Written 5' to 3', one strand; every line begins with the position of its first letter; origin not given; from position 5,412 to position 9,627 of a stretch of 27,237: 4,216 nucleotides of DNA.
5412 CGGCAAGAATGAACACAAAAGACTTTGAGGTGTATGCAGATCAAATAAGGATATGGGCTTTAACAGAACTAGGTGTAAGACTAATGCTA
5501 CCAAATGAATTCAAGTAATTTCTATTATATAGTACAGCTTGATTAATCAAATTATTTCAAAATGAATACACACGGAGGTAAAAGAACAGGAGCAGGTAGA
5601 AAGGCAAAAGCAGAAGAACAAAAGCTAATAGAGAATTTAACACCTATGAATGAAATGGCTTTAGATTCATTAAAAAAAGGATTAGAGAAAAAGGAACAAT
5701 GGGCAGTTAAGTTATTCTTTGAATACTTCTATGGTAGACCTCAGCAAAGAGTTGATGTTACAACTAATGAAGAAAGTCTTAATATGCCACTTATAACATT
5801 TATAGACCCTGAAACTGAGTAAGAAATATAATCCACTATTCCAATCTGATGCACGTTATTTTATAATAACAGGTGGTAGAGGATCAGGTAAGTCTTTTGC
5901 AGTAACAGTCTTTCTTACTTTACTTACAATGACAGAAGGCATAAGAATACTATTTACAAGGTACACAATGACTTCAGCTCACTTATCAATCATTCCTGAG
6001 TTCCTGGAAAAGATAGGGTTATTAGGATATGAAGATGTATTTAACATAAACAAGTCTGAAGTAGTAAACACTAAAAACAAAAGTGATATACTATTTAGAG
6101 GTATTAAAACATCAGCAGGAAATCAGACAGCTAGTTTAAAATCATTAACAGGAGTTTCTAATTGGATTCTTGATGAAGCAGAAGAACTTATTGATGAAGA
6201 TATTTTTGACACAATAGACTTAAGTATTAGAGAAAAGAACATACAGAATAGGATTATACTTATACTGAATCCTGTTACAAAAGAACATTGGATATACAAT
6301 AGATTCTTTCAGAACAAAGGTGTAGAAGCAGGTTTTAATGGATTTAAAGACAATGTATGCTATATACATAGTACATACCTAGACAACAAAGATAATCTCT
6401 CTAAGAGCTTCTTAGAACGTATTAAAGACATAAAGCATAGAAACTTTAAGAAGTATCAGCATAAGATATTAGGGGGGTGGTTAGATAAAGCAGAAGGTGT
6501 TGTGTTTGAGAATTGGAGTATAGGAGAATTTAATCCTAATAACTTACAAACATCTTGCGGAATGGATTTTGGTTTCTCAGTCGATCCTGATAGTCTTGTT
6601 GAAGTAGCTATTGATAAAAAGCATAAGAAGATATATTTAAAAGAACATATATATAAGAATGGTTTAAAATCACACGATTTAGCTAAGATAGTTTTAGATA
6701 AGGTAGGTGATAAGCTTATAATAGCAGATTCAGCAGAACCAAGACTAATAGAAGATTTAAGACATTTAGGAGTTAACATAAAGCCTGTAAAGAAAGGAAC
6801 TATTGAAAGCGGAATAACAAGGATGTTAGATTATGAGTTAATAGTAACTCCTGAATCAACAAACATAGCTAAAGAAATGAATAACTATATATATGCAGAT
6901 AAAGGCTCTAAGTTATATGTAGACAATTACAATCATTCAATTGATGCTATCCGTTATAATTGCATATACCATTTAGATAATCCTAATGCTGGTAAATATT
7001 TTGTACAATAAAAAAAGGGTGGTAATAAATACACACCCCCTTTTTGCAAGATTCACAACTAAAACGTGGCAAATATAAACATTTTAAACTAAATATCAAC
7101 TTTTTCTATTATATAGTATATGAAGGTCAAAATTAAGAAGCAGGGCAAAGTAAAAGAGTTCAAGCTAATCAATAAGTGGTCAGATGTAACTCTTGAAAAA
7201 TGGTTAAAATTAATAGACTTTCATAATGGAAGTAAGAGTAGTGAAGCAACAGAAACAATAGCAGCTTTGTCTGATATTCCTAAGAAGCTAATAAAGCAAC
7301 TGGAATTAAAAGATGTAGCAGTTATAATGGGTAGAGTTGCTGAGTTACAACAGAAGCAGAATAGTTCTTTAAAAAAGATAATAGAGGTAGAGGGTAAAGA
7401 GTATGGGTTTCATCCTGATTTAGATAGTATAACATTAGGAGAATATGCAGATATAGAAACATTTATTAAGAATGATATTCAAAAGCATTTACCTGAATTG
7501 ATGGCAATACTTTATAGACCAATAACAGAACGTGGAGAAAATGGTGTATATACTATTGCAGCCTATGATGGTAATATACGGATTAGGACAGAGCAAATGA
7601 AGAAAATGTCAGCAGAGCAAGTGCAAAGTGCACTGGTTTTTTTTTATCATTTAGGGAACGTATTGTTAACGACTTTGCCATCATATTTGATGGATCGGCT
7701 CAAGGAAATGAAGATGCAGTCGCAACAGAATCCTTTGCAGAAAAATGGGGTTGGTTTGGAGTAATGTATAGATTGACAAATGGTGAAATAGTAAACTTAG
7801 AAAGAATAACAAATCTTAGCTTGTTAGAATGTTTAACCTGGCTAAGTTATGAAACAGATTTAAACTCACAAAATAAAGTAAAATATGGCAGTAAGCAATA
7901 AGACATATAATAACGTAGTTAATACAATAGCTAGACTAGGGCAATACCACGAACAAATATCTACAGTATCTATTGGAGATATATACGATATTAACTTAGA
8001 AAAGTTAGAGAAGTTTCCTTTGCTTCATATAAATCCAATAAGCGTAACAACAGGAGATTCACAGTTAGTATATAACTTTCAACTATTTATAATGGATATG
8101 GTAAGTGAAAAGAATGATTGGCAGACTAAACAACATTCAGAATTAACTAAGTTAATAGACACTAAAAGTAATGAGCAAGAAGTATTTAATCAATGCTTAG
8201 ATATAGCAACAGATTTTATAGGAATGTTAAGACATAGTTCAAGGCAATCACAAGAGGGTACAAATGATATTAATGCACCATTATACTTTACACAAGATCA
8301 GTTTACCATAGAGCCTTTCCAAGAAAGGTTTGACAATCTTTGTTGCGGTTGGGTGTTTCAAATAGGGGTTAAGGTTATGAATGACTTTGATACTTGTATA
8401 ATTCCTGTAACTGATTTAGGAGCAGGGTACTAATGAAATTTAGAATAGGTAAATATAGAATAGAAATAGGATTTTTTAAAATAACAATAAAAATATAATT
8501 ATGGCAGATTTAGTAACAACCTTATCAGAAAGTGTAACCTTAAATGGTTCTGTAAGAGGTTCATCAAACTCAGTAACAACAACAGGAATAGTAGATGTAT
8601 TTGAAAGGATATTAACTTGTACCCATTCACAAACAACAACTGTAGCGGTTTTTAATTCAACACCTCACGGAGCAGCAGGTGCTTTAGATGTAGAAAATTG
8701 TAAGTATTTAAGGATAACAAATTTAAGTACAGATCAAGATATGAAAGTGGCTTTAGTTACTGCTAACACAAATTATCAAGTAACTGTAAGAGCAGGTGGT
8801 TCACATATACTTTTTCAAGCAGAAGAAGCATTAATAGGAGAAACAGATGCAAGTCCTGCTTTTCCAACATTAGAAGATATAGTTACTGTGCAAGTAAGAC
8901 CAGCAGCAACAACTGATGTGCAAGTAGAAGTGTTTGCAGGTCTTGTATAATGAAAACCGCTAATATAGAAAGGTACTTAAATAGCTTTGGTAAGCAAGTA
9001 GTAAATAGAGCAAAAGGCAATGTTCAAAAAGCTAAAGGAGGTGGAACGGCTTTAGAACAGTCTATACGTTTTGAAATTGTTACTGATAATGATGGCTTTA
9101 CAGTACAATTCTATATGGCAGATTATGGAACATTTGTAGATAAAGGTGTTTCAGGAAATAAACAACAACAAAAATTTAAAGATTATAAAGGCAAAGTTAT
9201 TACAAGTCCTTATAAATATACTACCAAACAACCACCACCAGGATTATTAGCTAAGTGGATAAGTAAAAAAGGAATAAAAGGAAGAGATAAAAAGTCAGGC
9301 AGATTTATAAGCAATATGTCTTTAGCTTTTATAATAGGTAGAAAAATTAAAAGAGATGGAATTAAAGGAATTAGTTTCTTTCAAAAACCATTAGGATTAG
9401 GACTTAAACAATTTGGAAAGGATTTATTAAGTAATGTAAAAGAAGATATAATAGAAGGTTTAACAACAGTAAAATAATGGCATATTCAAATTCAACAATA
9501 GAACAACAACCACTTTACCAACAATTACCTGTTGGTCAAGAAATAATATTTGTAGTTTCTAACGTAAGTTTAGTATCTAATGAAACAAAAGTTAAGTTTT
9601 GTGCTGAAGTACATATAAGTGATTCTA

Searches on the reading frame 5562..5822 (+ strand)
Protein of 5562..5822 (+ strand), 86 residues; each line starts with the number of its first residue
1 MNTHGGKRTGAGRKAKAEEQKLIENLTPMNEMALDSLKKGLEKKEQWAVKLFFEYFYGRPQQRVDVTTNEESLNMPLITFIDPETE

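Call 8: search_protein_families(library=phrogs, proteins=[window:5562-5822:+], max_evalue=0.001)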
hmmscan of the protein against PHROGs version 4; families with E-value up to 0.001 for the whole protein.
window:5562-5822:+ (86 aa): 1 family
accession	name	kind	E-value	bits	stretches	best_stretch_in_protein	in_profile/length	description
phrog_38011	-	unknown function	2.5e-06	28.9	1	37-75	48-86/96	-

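Call 19: search_protein_families(library=pfam, proteins=[window:5562-5822:+], max_evalue=0.01)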
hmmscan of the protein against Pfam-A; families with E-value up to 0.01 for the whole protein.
window:5562-5822:+ (86 aa): 0 families

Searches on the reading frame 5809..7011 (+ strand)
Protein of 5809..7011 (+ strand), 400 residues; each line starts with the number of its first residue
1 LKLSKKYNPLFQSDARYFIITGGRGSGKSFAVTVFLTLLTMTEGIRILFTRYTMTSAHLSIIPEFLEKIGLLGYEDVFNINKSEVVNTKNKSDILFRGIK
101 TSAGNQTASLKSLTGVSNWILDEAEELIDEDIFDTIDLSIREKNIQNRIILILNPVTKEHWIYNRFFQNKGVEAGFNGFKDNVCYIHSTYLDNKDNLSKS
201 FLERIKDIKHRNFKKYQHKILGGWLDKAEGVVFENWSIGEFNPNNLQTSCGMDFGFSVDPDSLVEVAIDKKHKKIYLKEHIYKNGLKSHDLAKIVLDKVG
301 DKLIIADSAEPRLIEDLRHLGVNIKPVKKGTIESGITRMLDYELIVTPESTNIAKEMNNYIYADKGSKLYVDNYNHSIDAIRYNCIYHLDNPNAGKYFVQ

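Call 8: search_protein_families(library=phrogs, proteins=[window:5929-7011:+], max_evalue=0.001)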
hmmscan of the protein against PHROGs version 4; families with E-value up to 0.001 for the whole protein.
window:5929-7011:+ (360 aa): 6 families
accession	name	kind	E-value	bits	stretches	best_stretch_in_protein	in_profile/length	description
phrog_3717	-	head and packaging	8.4e-35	121.6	1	5-229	56-273/277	terminase large subunit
phrog_2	-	head and packaging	7.2e-32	112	1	5-346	307-590/807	terminase large subunit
phrog_5653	-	head and packaging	1.3e-31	110.9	1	187-345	5-177/199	terminase large subunit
phrog_6672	-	head and packaging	9.5e-22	78.1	1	231-344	3-125/145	terminase large subunit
phrog_22023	-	unknown function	1.2e-06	29.8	1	97-244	13-149/153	-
phrog_10250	-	head and packaging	2.9e-06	28.2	1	177-354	11-221/228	terminase large subunit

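Call 20: find_related_loci(query=window:5929-7011:+, collection=viral_contigs, flank=10000)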
Query window:5929-7011:+ (360 aa) in viral_contigs; peptide patterns used: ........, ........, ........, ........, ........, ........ (x = any residue, [..] = any of these).
584 stretches matched a pattern; 579 encode a relative of the query (tblastn E <= 1e-3); the best 80 are kept; 80 distinct loci.
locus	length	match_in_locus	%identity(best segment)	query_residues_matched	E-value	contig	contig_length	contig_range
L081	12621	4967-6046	100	1-360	0e+0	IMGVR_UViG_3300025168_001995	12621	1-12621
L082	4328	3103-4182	90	1-360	0e+0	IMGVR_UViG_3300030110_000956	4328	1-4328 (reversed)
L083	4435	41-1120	89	1-360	0e+0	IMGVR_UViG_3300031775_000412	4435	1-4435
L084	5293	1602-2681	89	1-360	0e+0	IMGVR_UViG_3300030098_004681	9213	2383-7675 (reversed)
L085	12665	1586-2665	89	1-360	0e+0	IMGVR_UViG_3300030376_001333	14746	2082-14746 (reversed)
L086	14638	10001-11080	89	1-360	0e+0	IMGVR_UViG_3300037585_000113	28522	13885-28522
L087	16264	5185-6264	89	1-360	0e+0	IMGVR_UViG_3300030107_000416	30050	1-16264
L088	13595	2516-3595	88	1-360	0e+0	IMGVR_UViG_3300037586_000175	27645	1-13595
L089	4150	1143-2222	89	1-360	0e+0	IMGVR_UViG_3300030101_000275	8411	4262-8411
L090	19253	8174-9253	88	1-360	0e+0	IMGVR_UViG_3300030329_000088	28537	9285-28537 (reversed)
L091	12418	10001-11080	88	1-360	0e+0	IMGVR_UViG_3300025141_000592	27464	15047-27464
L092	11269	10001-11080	87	1-360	0e+0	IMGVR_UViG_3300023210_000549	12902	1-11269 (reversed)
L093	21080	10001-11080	89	1-360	0e+0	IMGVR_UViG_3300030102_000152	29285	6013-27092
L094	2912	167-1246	88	1-360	0e+0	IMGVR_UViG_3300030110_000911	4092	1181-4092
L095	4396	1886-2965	88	1-360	0e+0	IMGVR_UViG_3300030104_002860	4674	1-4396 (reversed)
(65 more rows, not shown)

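Call 86: search_protein_families(library=pfam, proteins=[window:5809-7011:+], max_evalue=0.01)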
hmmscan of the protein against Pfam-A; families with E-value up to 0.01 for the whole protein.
window:5809-7011:+ (400 aa): 4 families
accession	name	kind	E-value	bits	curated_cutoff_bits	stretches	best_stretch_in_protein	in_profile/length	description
PF04466.19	Terminase_3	-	1e-33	117.1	23.2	1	15-222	2-200/201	Phage terminase large subunit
PF17288.8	Terminase_3C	-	6.1e-12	46.6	26.7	1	253-383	1-151/155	Terminase RNAseH like domain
PF03237.21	Terminase_6N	-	1.5e-05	25.2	22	1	19-233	1-208/215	Terminase large subunit, T4likevirus-type, N-terminal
PF13401.12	AAA_22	-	0.00011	23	27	1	14-153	4-122/130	AAA domain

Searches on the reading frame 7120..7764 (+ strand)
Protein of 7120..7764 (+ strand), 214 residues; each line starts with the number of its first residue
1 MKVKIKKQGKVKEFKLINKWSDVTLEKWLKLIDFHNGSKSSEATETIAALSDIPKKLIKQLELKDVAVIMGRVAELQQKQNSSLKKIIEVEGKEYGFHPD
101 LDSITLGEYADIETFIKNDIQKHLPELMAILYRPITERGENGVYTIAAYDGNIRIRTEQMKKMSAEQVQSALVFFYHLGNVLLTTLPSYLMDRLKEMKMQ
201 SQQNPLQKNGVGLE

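Call 8: search_protein_families(library=phrogs, proteins=[window:7120-7764:+], max_evalue=0.001)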
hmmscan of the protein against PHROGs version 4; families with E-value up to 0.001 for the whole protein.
window:7120-7764:+ (214 aa): 1 family
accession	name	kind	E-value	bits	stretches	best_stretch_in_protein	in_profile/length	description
phrog_32199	-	unknown function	2.2e-13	51.7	1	44-182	26-157/175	-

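Call 19: search_protein_families(library=pfam, proteins=[window:7120-7764:+], max_evalue=0.01)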
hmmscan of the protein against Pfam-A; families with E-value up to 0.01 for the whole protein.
window:7120-7764:+ (214 aa): 0 families

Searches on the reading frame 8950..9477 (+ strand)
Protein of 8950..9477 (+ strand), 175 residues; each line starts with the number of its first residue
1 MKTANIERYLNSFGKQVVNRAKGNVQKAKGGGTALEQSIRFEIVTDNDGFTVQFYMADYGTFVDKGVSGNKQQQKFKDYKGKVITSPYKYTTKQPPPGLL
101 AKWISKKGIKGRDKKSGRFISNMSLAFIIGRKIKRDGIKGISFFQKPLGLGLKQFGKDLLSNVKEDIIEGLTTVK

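Call 8: search_protein_families(library=phrogs, proteins=[window:8950-9477:+], max_evalue=0.001)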
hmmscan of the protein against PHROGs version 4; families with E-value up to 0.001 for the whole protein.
window:8950-9477:+ (175 aa): 1 family
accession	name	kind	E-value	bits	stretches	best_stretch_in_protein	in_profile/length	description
phrog_29822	-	unknown function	1.6e-20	75.2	1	5-160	2-149/162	-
